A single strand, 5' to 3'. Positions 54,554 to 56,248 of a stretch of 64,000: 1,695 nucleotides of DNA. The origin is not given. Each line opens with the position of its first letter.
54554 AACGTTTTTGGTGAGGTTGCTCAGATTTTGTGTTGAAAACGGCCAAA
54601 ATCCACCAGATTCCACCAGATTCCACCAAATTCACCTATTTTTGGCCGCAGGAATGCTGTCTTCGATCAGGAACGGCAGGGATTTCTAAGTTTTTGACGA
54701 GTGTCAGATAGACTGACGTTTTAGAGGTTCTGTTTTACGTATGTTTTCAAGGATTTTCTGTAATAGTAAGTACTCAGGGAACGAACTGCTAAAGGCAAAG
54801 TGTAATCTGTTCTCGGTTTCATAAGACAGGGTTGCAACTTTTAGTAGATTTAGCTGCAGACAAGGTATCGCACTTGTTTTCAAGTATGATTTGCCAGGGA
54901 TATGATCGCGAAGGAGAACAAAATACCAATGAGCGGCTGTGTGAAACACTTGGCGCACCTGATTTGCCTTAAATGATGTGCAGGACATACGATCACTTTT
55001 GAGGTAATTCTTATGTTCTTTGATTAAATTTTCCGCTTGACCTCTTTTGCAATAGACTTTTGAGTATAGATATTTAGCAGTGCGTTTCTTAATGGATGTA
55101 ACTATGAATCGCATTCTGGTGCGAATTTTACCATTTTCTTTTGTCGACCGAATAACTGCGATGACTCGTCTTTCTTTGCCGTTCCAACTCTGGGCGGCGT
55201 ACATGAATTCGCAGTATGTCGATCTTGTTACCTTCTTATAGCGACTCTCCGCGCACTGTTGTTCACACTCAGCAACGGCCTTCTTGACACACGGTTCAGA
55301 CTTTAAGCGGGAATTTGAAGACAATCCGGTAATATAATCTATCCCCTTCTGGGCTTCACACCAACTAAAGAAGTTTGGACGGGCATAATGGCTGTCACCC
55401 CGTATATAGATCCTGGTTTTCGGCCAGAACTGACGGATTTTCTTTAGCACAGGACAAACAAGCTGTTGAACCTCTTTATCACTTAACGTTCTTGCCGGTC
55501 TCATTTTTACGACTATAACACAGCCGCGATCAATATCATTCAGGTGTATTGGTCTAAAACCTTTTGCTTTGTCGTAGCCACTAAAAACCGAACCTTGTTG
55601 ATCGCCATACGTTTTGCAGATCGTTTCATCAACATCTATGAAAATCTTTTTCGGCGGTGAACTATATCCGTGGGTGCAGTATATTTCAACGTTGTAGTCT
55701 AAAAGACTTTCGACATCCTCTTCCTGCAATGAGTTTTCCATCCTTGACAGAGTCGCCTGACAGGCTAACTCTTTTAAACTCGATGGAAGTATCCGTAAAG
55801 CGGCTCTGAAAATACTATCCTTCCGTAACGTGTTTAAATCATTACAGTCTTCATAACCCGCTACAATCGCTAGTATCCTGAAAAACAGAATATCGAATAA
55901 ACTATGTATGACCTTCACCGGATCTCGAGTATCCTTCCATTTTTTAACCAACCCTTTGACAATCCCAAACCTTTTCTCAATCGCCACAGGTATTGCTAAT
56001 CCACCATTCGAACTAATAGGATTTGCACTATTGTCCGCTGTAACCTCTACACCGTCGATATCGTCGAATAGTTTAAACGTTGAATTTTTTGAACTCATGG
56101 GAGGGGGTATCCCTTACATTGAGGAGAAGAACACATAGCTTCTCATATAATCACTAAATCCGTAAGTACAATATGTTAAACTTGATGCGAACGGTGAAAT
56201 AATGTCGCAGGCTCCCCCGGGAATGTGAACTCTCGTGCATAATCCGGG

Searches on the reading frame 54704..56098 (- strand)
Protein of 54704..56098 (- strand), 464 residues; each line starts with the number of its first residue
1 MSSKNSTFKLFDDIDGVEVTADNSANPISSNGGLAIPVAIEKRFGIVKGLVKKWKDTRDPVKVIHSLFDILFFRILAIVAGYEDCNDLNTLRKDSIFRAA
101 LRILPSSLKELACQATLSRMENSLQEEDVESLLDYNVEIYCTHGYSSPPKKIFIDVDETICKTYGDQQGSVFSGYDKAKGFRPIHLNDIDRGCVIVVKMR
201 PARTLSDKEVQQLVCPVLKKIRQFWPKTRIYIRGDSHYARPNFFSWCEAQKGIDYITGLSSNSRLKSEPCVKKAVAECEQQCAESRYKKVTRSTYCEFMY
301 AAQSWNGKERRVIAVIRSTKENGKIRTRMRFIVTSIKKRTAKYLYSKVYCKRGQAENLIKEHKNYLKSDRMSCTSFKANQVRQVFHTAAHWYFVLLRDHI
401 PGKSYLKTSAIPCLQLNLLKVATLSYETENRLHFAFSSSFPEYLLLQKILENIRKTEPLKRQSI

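Call 52: search_protein_families(library=pfam, proteins=[window:54704-56098:-], max_evalue=0.00001)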
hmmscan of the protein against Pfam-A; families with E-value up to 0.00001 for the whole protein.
window:54704-56098:- (464 aa): 2 families
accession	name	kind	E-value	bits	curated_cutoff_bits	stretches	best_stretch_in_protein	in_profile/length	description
PF13701.12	DDE_Tnp_1_4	-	2.9e-112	375.5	34.7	1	16-456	6-433/435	Transposase DDE domain group 1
PF01609.27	DDE_Tnp_1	-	2.2e-16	60.6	23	1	149-390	2-198/200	Transposase DDE domain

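Call 76: search_dna_similar(query=window:54704-56095:-, collection=plasmids, mode=protein, max_rows=8)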
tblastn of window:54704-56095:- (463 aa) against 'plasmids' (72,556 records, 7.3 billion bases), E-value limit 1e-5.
Records with a match: 682; places in all: 1410; records where one place covers at least 80% of the query: 592.
Best place of each record, by identity: <60% 682.
By first word of the organism name: Enterococcus 146; Bradyrhizobium 62; Enterobacter 50; Acetobacter 47; Pseudosulfitobacter 30; Sphingobium 24; Nostoc 17; Rhizobium 16; Klebsiella 16; Phaeobacter 16; and 94 more.
By predicted mobility (MOB-suite, as given by PLSDB): conjugative 319; non-mobilizable 241; mobilizable 122.
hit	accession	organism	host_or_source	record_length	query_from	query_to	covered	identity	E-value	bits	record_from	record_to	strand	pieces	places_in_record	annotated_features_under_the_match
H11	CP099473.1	Roseomonas mucosa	Human skin,single cell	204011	10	457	97%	39.5%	4e-79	322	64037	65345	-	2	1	none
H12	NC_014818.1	Asticcacaulis excentricus CB 48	pond water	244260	17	453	94%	40.5%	3e-90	307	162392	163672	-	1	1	IS1380 family transposase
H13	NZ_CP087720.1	Roseomonas sp. OT10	single cell,human skin swab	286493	10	457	97%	39.3%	3e-95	322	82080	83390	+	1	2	IS1380 family transposase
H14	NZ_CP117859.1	Komagataeibacter oboediens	Cell culture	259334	9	457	97%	39.0%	9e-83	285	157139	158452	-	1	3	IS1380 family transposase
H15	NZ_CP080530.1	Mesorhizobium sp. AR02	Oxytropis sp.,Cell culture,root nodule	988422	2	455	98%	38.5%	2e-85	293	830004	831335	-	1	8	IS1380 family transposase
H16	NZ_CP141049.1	Microvirga lotononidis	-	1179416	10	452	96%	39.3%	2e-84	290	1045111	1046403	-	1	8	none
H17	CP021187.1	Rhizorhabdus wittichii DC-6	activated sludge of a wastewater ...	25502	4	453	97%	38.7%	8e-85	291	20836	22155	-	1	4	IS1380 family transposase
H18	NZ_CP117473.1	Sphingobium sp. YC-XJ3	whole organism,Contaminated soil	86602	4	453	97%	38.7%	9e-85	291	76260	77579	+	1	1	IS1380 family transposase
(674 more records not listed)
